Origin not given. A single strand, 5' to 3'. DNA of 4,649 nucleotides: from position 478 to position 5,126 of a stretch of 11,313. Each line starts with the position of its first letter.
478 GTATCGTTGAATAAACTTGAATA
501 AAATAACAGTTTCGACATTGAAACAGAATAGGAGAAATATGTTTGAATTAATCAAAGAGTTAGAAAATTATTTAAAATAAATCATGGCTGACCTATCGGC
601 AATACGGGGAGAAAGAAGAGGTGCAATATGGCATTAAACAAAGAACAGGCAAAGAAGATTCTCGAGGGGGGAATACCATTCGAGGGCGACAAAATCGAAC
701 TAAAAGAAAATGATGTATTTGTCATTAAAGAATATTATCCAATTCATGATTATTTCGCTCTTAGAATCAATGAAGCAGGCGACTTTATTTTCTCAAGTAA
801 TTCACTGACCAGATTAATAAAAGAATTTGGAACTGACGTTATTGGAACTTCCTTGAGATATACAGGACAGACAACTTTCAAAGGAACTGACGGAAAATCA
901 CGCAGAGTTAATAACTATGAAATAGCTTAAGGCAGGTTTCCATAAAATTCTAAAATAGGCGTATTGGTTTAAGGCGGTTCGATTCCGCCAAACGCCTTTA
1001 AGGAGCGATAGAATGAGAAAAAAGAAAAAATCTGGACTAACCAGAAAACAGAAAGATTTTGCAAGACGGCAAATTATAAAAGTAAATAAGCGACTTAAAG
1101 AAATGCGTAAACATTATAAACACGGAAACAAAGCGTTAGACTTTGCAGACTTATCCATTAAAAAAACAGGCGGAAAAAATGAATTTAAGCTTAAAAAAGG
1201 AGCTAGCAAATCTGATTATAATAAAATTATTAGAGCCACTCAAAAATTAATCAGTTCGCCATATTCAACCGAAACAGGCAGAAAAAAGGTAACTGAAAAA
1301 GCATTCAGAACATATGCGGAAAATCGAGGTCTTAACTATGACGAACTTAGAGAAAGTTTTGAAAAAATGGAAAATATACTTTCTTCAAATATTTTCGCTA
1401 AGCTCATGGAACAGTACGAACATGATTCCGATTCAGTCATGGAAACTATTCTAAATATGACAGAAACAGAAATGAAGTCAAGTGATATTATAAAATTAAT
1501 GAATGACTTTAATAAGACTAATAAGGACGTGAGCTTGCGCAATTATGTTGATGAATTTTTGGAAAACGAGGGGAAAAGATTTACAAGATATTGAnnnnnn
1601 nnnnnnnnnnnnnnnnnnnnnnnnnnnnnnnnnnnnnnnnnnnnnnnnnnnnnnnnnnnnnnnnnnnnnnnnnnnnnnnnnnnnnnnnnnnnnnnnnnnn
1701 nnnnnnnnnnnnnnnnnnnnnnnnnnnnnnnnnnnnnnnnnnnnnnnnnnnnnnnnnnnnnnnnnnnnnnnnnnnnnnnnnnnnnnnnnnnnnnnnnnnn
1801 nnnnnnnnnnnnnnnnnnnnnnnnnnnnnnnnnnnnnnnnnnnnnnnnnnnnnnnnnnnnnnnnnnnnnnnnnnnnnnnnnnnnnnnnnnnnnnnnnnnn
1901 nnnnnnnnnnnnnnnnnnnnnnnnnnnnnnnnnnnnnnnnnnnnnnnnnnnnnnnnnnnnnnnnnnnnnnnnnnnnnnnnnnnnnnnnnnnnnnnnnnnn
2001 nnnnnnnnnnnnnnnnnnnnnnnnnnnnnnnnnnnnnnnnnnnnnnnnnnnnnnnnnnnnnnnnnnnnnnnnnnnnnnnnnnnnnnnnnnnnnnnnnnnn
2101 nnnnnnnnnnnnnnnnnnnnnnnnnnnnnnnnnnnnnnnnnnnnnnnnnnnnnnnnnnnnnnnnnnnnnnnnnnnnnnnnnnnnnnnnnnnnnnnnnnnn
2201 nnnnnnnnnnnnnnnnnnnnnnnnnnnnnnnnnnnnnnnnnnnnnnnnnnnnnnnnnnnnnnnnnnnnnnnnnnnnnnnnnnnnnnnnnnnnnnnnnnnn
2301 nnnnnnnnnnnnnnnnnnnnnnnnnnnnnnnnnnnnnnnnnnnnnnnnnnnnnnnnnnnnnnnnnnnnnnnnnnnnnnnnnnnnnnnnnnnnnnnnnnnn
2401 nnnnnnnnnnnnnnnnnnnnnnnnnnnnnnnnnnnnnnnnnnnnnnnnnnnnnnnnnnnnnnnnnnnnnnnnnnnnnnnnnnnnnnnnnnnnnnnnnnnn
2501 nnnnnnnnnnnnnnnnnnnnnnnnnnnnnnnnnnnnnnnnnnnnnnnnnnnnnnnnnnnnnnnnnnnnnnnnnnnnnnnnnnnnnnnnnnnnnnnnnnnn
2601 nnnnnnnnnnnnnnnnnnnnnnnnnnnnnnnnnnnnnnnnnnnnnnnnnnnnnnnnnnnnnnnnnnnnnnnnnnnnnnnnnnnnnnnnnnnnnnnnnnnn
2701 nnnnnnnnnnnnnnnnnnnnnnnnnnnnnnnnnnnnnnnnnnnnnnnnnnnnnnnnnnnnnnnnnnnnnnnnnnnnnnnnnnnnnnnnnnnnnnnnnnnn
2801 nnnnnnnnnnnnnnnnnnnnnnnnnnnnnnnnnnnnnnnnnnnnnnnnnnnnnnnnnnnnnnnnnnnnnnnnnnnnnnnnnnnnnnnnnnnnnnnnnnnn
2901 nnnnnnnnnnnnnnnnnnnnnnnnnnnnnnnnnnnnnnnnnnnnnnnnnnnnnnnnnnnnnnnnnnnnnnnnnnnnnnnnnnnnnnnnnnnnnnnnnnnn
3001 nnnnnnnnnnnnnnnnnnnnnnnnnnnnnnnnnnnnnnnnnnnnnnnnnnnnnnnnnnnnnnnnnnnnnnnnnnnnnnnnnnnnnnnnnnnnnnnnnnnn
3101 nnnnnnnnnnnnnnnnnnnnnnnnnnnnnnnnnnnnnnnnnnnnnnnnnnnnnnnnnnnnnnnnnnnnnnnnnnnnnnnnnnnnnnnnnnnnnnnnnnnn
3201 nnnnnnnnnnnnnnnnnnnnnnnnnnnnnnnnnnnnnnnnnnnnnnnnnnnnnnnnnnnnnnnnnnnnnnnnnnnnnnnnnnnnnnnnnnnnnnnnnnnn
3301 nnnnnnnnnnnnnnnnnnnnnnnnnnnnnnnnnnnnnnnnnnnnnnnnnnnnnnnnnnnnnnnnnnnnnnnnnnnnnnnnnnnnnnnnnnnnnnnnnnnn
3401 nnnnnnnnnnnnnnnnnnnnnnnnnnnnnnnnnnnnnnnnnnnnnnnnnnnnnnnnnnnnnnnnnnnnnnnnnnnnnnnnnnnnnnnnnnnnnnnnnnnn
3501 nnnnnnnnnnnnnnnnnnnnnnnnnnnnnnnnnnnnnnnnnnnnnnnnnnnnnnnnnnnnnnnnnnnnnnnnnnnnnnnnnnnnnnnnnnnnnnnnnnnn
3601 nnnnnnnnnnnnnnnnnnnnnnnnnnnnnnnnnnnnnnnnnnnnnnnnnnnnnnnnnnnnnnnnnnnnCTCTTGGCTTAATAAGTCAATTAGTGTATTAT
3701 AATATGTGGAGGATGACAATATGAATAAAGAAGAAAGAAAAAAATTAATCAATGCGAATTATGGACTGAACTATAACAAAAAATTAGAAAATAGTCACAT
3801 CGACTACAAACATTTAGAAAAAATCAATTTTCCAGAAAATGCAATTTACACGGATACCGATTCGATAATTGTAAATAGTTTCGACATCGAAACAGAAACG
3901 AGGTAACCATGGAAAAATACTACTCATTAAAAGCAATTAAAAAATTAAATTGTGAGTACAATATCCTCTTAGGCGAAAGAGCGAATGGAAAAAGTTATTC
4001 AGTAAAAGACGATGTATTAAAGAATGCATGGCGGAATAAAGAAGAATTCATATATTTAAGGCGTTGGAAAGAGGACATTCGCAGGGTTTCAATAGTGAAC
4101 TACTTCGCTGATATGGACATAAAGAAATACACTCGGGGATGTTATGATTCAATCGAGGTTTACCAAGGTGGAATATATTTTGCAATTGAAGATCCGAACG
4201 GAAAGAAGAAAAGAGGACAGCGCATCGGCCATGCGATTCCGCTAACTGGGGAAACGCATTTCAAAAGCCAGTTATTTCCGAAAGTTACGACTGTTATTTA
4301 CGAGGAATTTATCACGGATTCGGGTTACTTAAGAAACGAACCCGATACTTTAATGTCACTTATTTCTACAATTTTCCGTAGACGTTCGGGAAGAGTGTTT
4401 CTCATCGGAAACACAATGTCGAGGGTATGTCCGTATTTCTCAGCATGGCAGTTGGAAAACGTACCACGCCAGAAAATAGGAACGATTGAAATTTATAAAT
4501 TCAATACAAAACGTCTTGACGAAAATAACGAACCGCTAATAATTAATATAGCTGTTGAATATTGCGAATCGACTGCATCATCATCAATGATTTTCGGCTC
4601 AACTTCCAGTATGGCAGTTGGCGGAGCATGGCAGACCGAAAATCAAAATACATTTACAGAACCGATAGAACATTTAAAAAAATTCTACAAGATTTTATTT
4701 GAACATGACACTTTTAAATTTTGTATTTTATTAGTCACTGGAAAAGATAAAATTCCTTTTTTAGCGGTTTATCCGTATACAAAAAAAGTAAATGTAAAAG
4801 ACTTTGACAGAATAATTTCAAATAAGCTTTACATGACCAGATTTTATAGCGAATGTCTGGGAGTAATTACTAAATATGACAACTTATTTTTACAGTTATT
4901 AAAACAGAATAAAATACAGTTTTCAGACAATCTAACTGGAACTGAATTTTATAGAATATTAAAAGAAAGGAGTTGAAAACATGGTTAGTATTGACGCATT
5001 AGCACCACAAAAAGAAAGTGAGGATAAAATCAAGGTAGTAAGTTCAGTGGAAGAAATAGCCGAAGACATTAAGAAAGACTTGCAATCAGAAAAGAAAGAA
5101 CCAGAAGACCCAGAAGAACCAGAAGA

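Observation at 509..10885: Dispersed 16-bp palindrome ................: six copies, four at a fixed distance upstream of start codons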

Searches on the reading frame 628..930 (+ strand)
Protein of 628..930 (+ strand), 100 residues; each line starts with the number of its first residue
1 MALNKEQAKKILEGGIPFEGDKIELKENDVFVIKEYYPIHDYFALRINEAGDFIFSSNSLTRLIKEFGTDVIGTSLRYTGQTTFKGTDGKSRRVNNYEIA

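Call 7: search_protein_families(library=pfam, proteins=[window:628-930:+], max_evalue=0.01)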
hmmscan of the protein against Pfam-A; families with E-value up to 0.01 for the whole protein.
window:628-930:+ (100 aa): 0 families

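Call 8: search_protein_families(library=phrogs, proteins=[window:628-930:+], max_evalue=0.01)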
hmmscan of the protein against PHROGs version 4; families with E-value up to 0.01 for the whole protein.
window:628-930:+ (100 aa): 0 families

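Call 94: search_protein_families(library=ncbifam, proteins=[window:628-930:+], max_evalue=1)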
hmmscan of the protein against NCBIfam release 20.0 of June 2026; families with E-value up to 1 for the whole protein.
window:628-930:+ (100 aa): 0 families

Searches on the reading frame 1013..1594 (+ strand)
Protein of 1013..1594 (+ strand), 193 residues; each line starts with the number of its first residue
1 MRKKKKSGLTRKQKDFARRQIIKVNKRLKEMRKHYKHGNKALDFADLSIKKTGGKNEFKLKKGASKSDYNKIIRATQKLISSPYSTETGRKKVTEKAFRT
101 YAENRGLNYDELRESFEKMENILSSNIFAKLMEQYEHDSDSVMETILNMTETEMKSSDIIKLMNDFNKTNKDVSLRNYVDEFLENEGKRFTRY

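Call 7: search_protein_families(library=pfam, proteins=[window:1013-1594:+], max_evalue=0.01)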
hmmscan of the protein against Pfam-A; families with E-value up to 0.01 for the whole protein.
window:1013-1594:+ (193 aa): 0 families

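Call 8: search_protein_families(library=phrogs, proteins=[window:1013-1594:+], max_evalue=0.01)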
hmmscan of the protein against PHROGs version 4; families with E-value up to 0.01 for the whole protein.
window:1013-1594:+ (193 aa): 1 family
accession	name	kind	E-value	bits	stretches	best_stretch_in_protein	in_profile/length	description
phrog_20251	-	unknown function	0.006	17.8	1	98-168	16-86/142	-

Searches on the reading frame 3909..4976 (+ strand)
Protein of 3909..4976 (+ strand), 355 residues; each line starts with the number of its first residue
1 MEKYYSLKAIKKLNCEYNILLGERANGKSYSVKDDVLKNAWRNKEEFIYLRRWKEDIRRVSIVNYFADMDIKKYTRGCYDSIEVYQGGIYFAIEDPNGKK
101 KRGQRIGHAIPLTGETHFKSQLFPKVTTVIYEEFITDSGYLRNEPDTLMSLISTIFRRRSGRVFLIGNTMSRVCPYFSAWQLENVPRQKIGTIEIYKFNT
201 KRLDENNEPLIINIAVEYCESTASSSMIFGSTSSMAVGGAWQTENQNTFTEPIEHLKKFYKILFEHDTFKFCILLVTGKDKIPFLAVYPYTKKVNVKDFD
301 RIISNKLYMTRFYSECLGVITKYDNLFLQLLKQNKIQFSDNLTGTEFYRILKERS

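Call 7: search_protein_families(library=pfam, proteins=[window:3909-4976:+], max_evalue=0.01)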
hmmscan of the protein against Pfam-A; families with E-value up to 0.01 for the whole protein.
window:3909-4976:+ (355 aa): 1 family
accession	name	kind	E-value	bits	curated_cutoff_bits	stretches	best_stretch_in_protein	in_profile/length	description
PF05894.18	Podovirus_Gp16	-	1.9e-20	74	25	1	4-182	6-172/331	Podovirus DNA encapsidation protein (Gp16)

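Call 8: search_protein_families(library=phrogs, proteins=[window:3909-4976:+], max_evalue=0.01)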
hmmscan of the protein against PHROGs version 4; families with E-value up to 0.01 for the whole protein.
window:3909-4976:+ (355 aa): 2 families
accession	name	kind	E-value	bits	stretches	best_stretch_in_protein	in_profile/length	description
phrog_2150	-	head and packaging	2.6e-36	126.6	1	2-310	5-303/341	terminase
phrog_31603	-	head and packaging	1e-06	29.3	1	16-178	20-199/366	terminase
